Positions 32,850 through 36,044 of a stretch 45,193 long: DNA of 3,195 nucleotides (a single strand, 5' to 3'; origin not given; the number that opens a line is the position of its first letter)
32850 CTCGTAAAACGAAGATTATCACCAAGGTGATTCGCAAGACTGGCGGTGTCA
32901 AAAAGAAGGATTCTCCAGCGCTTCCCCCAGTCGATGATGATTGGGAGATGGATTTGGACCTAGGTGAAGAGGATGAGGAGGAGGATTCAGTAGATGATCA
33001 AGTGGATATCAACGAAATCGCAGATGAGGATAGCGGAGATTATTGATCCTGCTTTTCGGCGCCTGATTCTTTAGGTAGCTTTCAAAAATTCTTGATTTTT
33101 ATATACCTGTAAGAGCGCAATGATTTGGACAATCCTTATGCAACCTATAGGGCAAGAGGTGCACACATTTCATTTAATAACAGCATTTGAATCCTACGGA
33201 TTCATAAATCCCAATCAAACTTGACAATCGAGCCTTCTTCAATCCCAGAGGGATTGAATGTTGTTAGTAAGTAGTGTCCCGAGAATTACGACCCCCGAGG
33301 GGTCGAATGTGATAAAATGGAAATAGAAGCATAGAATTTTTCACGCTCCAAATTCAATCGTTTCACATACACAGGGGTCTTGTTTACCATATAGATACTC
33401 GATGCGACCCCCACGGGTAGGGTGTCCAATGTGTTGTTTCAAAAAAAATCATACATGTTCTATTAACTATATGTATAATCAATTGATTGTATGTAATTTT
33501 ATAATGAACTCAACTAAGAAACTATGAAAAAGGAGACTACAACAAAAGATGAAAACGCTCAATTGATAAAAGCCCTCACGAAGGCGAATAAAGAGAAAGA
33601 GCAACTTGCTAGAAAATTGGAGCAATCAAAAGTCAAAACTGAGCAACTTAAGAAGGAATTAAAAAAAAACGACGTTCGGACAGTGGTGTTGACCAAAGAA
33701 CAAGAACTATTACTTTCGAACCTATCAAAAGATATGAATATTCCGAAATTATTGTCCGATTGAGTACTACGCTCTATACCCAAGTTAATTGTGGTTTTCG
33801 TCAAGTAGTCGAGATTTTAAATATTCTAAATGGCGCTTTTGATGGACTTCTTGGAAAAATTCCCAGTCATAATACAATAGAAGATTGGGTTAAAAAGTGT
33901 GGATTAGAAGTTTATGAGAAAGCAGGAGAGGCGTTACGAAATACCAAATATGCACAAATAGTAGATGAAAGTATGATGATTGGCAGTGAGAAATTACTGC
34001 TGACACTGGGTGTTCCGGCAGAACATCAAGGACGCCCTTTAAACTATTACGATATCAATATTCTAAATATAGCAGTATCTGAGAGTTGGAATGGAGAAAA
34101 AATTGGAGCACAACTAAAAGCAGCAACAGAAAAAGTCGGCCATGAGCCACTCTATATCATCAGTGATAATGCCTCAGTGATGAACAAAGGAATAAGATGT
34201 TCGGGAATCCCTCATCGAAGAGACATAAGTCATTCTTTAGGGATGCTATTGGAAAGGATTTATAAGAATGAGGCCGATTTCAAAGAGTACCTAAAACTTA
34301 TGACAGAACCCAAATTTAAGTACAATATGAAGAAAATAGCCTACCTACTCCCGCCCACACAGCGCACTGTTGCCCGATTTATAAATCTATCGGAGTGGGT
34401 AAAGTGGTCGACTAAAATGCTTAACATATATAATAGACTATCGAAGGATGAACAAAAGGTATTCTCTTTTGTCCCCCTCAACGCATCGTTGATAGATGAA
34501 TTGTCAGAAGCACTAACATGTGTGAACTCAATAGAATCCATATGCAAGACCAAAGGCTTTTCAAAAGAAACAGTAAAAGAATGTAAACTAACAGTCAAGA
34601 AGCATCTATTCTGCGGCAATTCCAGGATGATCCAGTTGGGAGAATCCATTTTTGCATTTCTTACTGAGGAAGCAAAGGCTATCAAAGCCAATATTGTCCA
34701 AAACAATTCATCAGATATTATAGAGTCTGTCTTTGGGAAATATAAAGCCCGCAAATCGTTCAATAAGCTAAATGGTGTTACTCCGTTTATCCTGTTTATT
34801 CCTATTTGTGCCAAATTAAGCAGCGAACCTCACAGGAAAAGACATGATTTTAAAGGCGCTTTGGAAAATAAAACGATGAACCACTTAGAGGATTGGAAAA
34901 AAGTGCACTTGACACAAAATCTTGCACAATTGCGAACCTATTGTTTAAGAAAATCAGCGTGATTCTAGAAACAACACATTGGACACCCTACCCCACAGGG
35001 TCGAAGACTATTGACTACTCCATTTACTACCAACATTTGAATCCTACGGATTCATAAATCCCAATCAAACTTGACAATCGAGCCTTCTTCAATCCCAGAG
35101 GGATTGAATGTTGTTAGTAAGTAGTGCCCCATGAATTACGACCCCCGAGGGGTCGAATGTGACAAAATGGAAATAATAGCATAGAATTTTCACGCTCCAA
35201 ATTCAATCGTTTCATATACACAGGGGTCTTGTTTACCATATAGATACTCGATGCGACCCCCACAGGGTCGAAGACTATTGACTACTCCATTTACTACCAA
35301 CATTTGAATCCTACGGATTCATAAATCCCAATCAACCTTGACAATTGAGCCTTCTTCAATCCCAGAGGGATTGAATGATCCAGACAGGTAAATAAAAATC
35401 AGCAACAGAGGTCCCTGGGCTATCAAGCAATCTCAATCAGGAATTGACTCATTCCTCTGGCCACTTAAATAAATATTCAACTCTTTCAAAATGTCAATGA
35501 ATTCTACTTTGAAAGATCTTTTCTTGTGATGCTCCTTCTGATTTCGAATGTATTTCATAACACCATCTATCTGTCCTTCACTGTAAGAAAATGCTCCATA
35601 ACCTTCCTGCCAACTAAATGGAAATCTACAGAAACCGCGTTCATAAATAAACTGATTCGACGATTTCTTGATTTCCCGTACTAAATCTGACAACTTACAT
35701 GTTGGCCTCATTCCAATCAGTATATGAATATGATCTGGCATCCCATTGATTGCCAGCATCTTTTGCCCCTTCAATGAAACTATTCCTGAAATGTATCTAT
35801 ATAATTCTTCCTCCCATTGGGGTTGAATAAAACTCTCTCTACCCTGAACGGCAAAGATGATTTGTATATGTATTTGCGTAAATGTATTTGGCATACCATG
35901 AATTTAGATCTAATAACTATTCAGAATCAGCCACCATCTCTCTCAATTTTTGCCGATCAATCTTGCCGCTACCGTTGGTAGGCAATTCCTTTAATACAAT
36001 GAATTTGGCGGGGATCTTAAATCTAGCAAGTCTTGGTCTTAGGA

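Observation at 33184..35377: Tandem A-B-A-B-A array of hairpin-dense 267-bp units next to a Y1/RAYT-like gene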

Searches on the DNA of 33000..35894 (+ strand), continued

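Call 65: search_with_rna_model(model_id=R1, sources=[L021, L022, L023, L024, L025, L026, L027, L028, L029, L030, L031, L032, L033, L034, L035, L036, L037, L038, L039, L040, L041, L042, L043, L044, L045, L046, L047, L048, L049, L050, L051, L052, L053, L054, L055, L056, L057, L058, L059, L060, L061, L062, L063, L064, L065, L066, L067, L068, L069, L070, L071, L072, L073, L074, L075, L076, L077, L078, L079, L080, L081, L082, L083, L084, L085, L086, L087, L088, L089, L090, L091, L092, L093, L094, L095, L096, L097, L098, L099, L100], max_evalue=0.1, make_alignment=true)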
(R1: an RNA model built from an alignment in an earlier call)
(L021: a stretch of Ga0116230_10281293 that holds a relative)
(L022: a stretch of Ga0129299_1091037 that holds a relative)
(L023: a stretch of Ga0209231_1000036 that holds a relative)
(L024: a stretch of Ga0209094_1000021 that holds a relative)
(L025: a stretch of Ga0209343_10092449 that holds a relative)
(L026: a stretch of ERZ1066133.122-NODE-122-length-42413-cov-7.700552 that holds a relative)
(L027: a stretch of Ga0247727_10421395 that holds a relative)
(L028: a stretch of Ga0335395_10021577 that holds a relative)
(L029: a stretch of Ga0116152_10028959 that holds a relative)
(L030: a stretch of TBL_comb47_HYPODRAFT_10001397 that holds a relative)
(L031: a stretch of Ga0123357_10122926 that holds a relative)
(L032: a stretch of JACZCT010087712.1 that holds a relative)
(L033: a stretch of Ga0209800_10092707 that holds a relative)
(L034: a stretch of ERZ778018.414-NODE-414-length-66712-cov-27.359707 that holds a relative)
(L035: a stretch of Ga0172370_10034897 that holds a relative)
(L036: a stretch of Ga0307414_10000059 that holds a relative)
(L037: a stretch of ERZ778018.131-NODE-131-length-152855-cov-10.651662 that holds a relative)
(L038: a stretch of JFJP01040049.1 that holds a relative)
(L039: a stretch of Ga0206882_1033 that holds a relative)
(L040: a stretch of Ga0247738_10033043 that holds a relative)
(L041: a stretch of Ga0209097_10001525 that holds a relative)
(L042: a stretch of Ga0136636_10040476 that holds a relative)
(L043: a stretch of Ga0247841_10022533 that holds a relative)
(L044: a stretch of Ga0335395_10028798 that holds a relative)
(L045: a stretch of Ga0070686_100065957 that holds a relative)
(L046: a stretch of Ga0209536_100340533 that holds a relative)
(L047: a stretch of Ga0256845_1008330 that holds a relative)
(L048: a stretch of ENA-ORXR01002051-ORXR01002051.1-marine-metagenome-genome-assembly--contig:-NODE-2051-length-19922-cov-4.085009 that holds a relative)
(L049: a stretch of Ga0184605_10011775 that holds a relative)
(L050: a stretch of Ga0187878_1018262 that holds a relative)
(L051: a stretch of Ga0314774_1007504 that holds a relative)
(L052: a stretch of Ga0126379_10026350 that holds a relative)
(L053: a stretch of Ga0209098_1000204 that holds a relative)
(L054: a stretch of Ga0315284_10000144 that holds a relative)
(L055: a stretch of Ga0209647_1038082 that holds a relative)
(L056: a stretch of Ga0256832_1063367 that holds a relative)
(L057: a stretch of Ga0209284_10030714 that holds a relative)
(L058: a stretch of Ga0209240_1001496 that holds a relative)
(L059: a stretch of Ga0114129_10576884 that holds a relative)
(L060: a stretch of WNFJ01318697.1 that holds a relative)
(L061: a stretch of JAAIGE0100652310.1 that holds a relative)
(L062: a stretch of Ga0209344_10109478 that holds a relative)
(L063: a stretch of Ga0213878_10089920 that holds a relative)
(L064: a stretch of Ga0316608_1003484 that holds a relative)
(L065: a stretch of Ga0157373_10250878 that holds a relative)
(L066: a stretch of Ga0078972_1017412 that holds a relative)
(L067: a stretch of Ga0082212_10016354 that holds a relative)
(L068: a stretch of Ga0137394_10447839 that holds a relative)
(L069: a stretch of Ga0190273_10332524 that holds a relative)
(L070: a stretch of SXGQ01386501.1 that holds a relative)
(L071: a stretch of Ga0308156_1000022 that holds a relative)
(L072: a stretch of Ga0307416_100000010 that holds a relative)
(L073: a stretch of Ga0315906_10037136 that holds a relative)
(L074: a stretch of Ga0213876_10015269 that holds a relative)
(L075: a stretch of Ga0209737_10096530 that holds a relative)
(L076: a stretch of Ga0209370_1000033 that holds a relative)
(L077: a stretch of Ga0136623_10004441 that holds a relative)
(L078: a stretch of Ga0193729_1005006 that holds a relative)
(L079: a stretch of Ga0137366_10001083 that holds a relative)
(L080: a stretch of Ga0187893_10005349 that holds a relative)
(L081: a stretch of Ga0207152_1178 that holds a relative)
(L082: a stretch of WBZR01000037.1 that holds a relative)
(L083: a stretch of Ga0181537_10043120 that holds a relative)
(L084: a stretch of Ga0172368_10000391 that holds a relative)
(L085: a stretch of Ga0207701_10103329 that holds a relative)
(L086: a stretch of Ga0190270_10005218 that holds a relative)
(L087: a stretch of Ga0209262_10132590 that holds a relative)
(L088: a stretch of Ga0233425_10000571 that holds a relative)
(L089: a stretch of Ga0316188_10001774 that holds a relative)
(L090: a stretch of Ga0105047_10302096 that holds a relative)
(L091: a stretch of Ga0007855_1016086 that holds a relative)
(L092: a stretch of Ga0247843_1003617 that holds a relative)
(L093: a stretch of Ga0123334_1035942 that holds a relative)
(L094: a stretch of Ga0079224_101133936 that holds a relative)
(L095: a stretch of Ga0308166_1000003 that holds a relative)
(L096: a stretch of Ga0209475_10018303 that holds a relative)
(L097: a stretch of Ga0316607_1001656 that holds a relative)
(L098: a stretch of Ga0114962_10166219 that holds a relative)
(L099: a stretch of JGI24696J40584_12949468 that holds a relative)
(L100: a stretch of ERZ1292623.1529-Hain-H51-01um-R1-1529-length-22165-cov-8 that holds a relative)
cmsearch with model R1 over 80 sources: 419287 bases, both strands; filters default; matches with E-value up to 0.1: 187.
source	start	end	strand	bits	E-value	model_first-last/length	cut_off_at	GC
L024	5460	5498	-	45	5.3e-06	1-39/39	no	0.23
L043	5462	5500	-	44.6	6.4e-06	1-39/39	no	0.31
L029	3216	3254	+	44.1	8.4e-06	1-39/39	no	0.26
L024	5583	5621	-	43.6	1e-05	1-39/39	no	0.23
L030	71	109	-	43.5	1.1e-05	1-39/39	no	0.38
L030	122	160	-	43.5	1.1e-05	1-39/39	no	0.38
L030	317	355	-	43.5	1.1e-05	1-39/39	no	0.38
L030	1515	1553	-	43.5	1.1e-05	1-39/39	no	0.38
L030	1617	1655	-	43.5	1.1e-05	1-39/39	no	0.38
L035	1177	1215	+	43.2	1.2e-05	1-39/39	no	0.26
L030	1566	1604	-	43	1.4e-05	1-39/39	no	0.33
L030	1263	1301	-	42.8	1.5e-05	1-39/39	no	0.36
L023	4835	4873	+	42.7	1.6e-05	1-39/39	no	0.33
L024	5831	5869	-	42.4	1.8e-05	1-39/39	no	0.23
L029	2517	2555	-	42.2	2.1e-05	1-39/39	no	0.33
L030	217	255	+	42.1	2.2e-05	1-39/39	no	0.38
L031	527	565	-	41.9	2.4e-05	1-39/39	no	0.41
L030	1414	1452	+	41.9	2.4e-05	1-39/39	no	0.36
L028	895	933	+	41.6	2.8e-05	1-39/39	no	0.31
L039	4904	4942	-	41.5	2.9e-05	1-39/39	no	0.31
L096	3269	3307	+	41.3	3.2e-05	1-39/39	no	0.44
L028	1027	1065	+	41.1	3.5e-05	1-39/39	no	0.26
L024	5707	5745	-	41.1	3.5e-05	1-39/39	no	0.26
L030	1712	1750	+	41.1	3.6e-05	1-39/39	no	0.44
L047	4485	4523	-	40.9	3.9e-05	1-39/39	no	0.26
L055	125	163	-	40.8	4e-05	1-39/39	no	0.28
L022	134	172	+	40.8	4e-05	1-39/39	no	0.26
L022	853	891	-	40.7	4.2e-05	1-39/39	no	0.36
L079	4658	4696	+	40.7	4.3e-05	1-39/39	no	0.41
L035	978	1016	-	40.6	4.5e-05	1-39/39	no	0.28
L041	6102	6140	+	40.4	4.9e-05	1-39/39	no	0.28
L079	4864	4902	+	40.3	5.2e-05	1-39/39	no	0.41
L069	592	630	+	40.2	5.3e-05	1-39/39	no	0.41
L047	4343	4381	-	40.2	5.4e-05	1-39/39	no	0.36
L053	4715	4753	-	40.2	5.4e-05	1-39/39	no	0.31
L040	723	761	-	40.1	5.7e-05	1-39/39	no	0.38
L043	4898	4936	+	40.1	5.8e-05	1-39/39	no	0.33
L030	412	450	+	40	6e-05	1-39/39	no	0.41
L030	1315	1353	-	40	6e-05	1-39/39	no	0.38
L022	41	79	-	39.7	7.1e-05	1-39/39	no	0.38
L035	867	905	+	39.4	7.8e-05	1-39/39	no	0.28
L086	1108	1146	-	39.2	8.8e-05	1-39/39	no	0.49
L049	184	222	-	39.1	9.3e-05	1-39/39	no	0.49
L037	4904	4942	-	39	9.5e-05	1-39/39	no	0.44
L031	686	724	-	39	9.8e-05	1-39/39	no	0.41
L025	344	382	+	39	9.8e-05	1-39/39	no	0.28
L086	1983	2021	+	38.7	0.00011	1-39/39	no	0.46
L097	4233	4271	-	38.7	0.00011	1-39/39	no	0.33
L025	65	103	+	38.5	0.00012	1-39/39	no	0.28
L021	713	751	-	38.4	0.00013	1-39/39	no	0.46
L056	858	896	+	38.2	0.00014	1-39/39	no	0.38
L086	1858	1896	-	38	0.00016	1-39/39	no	0.38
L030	1464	1502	-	37.9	0.00016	1-39/39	no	0.38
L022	261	299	-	37.8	0.00017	1-39/39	no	0.28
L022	945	983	+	37.8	0.00017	1-39/39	no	0.31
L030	558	596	+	37.7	0.00018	1-39/39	no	0.31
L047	4433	4471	+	37.2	0.00023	1-39/39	no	0.26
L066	4884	4922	-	37.1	0.00024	1-39/39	no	0.28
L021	752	790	+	37.1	0.00024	1-39/39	no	0.44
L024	5800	5838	+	36.4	0.00035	1-39/39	no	0.31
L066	5475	5513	+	36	0.00042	1-39/39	no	0.26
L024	5552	5590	+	36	0.00042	1-39/39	no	0.33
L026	4488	4526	+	35.7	0.00049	1-39/39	no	0.38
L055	718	756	+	35.6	0.0005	1-39/39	no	0.23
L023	5670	5708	+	35.5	0.00052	1-39/39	no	0.46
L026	4783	4821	-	35.5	0.00053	1-39/39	no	0.38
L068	297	335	-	34.9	0.00072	1-39/39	no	0.56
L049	793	831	+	34.7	0.00079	1-39/39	no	0.54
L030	20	58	-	34.6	0.0008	1-39/39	no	0.36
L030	266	304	-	34.6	0.0008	1-39/39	no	0.36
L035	1029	1067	-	34.6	0.00081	1-39/39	no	0.38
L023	5468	5506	-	34.2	0.001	1-39/39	no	0.31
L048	3624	3662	+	34.1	0.001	1-39/39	no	0.41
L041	5645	5683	-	33.9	0.0012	1-39/39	no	0.28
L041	6013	6051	-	33.9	0.0012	1-39/39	no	0.28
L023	5557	5595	+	33.8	0.0012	1-39/39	no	0.28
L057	1427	1465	-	33.8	0.0012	1-39/39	no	0.33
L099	1449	1487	-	33.7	0.0013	1-39/39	no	0.44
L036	3909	3947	+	33.6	0.0014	1-39/39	no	0.31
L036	4272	4310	+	33.6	0.0014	1-39/39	no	0.31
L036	4636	4674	+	33.6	0.0014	1-39/39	no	0.31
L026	4656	4694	+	33.5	0.0014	1-39/39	no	0.41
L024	5676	5714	+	33.5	0.0014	1-39/39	no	0.31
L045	681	719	-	33.1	0.0017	1-39/39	no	0.49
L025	250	288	-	33.1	0.0017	1-39/39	no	0.46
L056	222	260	+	33.1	0.0017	1-39/39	no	0.33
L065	412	451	-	33.1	0.0017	1-39/39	no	0.43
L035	1082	1120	-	33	0.0018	1-39/39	no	0.44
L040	1474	1512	+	32.7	0.0021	1-39/39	no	0.41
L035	920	958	+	32.6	0.0021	1-39/39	no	0.28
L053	4807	4845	+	32.3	0.0025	1-39/39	no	0.46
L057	2335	2374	+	32.2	0.0026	1-39/39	no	0.32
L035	3215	3253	-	32.1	0.0028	1-39/39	no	0.44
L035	1230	1268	+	31.9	0.0031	1-39/39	no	0.26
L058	6152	6191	-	31.7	0.0033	1-39/39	no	0.5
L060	1252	1291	-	31.7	0.0033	1-39/39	no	0.5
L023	4746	4784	-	31.5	0.0037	1-39/39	no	0.36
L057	2229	2267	+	31.5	0.0037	1-39/39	no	0.36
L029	3122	3160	-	31.2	0.0043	1-39/39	no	0.41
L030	462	500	-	31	0.0047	1-39/39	no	0.28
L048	195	233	+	30.6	0.0058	1-39/39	no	0.41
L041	5737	5775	+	30.5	0.006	1-39/39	no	0.26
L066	5569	5607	-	30.5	0.0061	1-39/39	no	0.33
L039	5502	5540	+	30.4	0.0062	1-39/39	no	0.38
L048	1145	1183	+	30.4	0.0063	1-39/39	no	0.44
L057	1478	1516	-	30.3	0.0067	1-39/39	no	0.31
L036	5458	5496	-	30.2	0.0069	1-39/39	no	0.36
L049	77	116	-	30.1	0.0072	1-39/39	no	0.43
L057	2282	2321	+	30.1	0.0073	1-39/39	no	0.32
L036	4178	4216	-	30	0.0075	1-39/39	no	0.36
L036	4542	4580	-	30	0.0075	1-39/39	no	0.36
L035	771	809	-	29.8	0.0085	1-39/39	no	0.31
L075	1875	1913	+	29.8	0.0086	1-39/39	no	0.38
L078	4371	4410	+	29.7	0.0087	1-39/39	no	0.5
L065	360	399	-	29.6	0.0091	1-39/39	no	0.45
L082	4906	4944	-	29.5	0.0099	1-39/39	no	0.31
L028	801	839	-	29.4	0.01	1-39/39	no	0.28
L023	4787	4825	+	29.3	0.011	1-39/39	no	0.49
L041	5550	5588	+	29.3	0.011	1-39/39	no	0.28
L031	619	657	+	29.3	0.011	1-39/39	no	0.33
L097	4817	4855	+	29.2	0.011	1-39/39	no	0.28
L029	2610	2648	+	29.1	0.012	1-39/39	no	0.33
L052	523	562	-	29.1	0.012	1-39/39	no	0.4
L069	539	577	+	29.1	0.012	1-39/39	no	0.49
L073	3183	3221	-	29.1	0.012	1-39/39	no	0.36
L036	5552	5590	+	29.1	0.012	1-39/39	no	0.36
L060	614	653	+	29.1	0.012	1-39/39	no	0.47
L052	1345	1384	+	28.9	0.013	1-39/39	no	0.5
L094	401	439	-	28.8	0.014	1-39/39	no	0.31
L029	3164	3202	+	28.7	0.014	1-39/39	no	0.49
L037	4856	4895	-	28.6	0.015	1-39/39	no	0.32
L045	629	668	-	28.5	0.016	1-39/39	no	0.52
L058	6287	6325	+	28.5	0.016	1-39/39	no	0.41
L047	4535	4573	-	28.4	0.016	1-39/39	no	0.41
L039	4954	4992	-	28.4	0.017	1-39/39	no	0.36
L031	778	816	+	28.2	0.018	1-39/39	no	0.36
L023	5508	5546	+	28.2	0.018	1-39/39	no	0.46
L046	995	1033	+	28.2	0.019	1-39/39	no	0.33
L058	5514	5553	+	28.1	0.019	1-39/39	no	0.5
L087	577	616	+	28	0.02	1-39/39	no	0.4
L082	5637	5675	-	28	0.02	1-39/39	no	0.33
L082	5686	5724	-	28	0.02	1-39/39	no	0.33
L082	5735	5773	-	28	0.02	1-39/39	no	0.33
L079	4510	4549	-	27.9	0.021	1-39/39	no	0.52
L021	762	800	-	27.9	0.021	1-39/39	no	0.41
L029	2559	2597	+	27.8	0.022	1-39/39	no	0.54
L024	5925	5963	+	27.6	0.024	1-39/39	no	0.38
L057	1529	1568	-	27.6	0.024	1-39/39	no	0.32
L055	667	705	+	27.5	0.026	1-39/39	no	0.31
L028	936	974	-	27.5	0.026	1-39/39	no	0.23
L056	868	906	-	27.4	0.027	1-39/39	no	0.36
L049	740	778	+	27.3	0.028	1-39/39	no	0.46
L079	4717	4756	-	27.2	0.029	1-39/39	no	0.52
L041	6053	6091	+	27.2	0.03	1-39/39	no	0.49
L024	5502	5540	+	27.2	0.03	1-39/39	no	0.49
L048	463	501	-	27.1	0.031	1-39/39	no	0.44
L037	5507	5545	+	27.1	0.032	1-39/39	no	0.38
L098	731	769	+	27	0.033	1-39/39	no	0.51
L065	1144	1182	+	26.9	0.034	1-39/39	no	0.56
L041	5685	5723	+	26.9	0.034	1-39/39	no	0.51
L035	824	862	-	26.8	0.035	1-39/39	no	0.51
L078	3659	3698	-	26.8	0.036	1-39/39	no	0.5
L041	5919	5957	+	26.8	0.037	1-39/39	no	0.31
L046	311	349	+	26.8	0.037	1-39/39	no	0.38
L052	577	616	-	26.7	0.038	1-39/39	no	0.47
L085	596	635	+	26.7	0.039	1-39/39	no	0.5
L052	1210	1249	-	26.6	0.039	1-39/39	no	0.55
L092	1539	1577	+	26.4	0.044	1-39/39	no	0.46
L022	893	931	+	26.4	0.044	1-39/39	no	0.56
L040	1613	1651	+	26.3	0.047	1-39/39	no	0.46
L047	4392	4429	-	26.2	0.049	1-39/39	no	0.5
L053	4951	4989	+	26.1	0.051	1-39/39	no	0.31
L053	4861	4899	-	26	0.054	1-39/39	no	0.21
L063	553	591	-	25.9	0.057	1-39/39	no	0.46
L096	3217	3255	+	25.8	0.058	1-39/39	no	0.44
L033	217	255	-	25.8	0.059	1-39/39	no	0.44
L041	5832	5870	-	25.8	0.06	1-39/39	no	0.41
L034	5524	5562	+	25.3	0.074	1-39/39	no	0.33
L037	5456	5494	+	25.3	0.075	1-39/39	no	0.51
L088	5579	5617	-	25.2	0.077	1-39/39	no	0.31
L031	1376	1414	+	25.1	0.083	1-39/39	no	0.38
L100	98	136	+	25.1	0.084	1-39/39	no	0.28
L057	2177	2215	+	25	0.086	1-39/39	no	0.38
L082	5500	5538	+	24.8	0.096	1-39/39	no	0.49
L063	401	439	-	24.8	0.096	1-39/39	no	0.49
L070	747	785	+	24.8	0.096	1-39/39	no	0.38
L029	2569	2607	-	24.7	0.098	1-39/39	no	0.54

Alignment A4: 150 matches aligned to the model, 43 columns, each read 5' to 3' on its own strand. Consensus structure (alignment columns), stored with it:
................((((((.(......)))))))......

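Call 71: search_rna_families(sources=[L019, L011, L030, L024, L049, L058], threshold=evalue, max_evalue=1)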
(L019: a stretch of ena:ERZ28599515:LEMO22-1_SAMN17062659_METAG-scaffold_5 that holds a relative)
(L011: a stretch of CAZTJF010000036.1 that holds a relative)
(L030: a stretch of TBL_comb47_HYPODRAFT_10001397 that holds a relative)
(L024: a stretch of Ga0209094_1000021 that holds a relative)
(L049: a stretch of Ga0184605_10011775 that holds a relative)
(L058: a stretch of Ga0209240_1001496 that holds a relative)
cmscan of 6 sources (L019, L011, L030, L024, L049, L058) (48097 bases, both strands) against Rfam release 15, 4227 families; matches with E-value up to 1: 1.
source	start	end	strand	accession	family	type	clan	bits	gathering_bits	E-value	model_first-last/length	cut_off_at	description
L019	9762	9791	-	RF01315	CRISPR-DR2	Gene; CRISPR;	CL00014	34.3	37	0.0072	1-30/30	no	CRISPR RNA direct repeat element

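Call 76: search_with_rna_model(model_id=R1, source=L109, filters=off, max_evalue=1, show_alignments=3)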
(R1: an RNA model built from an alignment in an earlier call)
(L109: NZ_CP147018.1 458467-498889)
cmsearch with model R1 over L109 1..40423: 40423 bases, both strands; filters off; matches with E-value up to 1: 0.
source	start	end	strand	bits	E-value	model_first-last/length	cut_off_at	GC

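Call 79: search_dna_similar(query=L109:19876-19975:+, collection=plasmids, mode=distant, max_evalue=0.01, max_rows=10)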
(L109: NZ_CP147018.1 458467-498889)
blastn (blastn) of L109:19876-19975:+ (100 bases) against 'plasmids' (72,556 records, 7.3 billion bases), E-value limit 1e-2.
Records with a match: 1; places in all: 3; records where one place covers at least 80% of the query: 1.
Best place of each record, by identity: >=99% 1.
By first word of the organism name: Bernardetia 1.
By predicted mobility (MOB-suite, as given by PLSDB): non-mobilizable 1.
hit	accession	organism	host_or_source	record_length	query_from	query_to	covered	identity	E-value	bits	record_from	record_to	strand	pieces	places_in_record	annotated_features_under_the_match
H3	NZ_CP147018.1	Bernardetia sp. Wsw4-3y2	Red alga,Red algae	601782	1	100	100%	100.0%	1e-43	181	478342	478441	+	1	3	none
